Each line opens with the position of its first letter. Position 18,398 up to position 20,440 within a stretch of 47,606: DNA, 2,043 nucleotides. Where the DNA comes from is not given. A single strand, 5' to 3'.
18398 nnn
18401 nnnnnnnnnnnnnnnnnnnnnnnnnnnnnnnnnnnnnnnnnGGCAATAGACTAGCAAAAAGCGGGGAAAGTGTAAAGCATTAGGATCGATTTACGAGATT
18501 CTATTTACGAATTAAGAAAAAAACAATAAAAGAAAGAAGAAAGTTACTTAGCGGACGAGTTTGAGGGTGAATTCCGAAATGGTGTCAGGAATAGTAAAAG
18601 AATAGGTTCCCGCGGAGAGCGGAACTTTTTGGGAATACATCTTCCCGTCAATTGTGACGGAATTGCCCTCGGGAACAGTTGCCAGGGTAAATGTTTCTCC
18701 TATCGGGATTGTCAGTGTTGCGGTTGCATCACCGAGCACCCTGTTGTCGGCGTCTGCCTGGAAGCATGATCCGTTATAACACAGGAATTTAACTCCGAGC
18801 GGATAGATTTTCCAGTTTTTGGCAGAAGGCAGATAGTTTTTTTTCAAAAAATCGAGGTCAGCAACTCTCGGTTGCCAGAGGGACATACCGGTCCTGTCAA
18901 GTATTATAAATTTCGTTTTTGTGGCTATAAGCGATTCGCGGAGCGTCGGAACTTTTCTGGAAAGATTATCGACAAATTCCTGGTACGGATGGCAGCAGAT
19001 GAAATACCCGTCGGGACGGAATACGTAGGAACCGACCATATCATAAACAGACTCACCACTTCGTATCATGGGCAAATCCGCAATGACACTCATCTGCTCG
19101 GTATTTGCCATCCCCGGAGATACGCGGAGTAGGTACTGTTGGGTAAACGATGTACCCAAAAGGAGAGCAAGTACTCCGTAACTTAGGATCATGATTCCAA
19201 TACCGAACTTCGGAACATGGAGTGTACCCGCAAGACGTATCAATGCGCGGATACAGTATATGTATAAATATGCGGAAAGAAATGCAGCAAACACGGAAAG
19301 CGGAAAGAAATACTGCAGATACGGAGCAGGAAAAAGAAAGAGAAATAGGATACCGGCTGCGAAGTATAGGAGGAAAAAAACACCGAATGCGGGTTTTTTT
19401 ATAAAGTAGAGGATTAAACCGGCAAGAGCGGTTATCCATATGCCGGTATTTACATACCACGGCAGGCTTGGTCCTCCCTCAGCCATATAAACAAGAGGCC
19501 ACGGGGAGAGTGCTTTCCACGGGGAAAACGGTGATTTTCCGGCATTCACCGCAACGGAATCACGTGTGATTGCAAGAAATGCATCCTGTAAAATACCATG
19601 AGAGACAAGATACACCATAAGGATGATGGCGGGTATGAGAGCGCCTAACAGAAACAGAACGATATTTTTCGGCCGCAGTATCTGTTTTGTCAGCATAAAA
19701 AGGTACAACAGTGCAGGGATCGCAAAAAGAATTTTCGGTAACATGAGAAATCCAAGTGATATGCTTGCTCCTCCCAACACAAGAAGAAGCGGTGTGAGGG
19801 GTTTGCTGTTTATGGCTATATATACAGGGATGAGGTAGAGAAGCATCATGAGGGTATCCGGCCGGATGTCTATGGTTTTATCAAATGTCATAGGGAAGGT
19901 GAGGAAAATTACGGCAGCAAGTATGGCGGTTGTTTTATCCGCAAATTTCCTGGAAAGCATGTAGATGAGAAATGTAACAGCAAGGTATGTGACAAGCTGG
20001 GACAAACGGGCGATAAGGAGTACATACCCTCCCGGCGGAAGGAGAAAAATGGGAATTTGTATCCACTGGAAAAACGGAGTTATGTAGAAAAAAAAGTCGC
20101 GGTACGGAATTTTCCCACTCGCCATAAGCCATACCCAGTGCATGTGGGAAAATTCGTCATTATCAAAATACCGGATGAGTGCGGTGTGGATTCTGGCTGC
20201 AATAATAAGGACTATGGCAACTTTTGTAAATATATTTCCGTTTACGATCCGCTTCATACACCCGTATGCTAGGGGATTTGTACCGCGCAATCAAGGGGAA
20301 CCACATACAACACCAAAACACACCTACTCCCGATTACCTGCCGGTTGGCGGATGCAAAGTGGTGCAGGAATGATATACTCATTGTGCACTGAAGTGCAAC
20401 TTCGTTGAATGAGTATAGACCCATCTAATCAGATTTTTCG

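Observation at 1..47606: The whole window is a ~47-kb imperfect palindrome: two ~23.6-kb mirror arms with a 45-nt spacer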

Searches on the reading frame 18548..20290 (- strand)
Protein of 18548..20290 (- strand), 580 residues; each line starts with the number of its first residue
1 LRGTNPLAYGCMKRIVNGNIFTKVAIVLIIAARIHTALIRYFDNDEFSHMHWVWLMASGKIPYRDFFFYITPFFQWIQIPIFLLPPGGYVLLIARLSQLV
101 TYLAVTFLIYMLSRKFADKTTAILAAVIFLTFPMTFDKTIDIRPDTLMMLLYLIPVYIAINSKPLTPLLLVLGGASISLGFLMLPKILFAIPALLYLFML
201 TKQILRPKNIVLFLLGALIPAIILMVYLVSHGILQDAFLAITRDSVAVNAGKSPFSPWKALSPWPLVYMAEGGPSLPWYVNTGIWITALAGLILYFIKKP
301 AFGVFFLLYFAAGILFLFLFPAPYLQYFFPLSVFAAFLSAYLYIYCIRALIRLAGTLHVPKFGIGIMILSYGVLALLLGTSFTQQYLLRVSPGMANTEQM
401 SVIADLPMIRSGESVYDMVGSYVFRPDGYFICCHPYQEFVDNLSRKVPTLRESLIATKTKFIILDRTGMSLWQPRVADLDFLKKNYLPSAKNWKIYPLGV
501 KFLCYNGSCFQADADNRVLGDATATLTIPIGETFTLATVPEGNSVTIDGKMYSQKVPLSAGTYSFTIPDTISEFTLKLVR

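Call 5: search_protein_families(library=pfam, proteins=[window:18548-20290:-], max_evalue=0.01)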
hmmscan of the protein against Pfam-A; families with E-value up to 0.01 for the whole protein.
window:18548-20290:- (580 aa): 1 family
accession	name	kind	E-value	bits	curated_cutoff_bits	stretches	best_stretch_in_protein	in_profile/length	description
PF13231.12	PMT_2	-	5.6e-06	27.1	26.1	1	72-221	4-154/160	Dolichyl-phosphate-mannose-protein mannosyltransferase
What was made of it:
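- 18548..20290 (-): 580-aa GT-C (PMT_2) glycosyltransferase A, intact. The right copy at 26998-28742 is broken by 4 one-base indels. Call 5 gives PMT_2 at 27.1 bits against a cut-off of 26.1.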

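Call 37: search_protein_families(library=ncbifam, max_evalue=0.01, proteins=[window:18548-20290:-])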
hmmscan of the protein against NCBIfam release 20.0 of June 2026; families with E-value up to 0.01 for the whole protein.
window:18548-20290:- (580 aa): 0 families
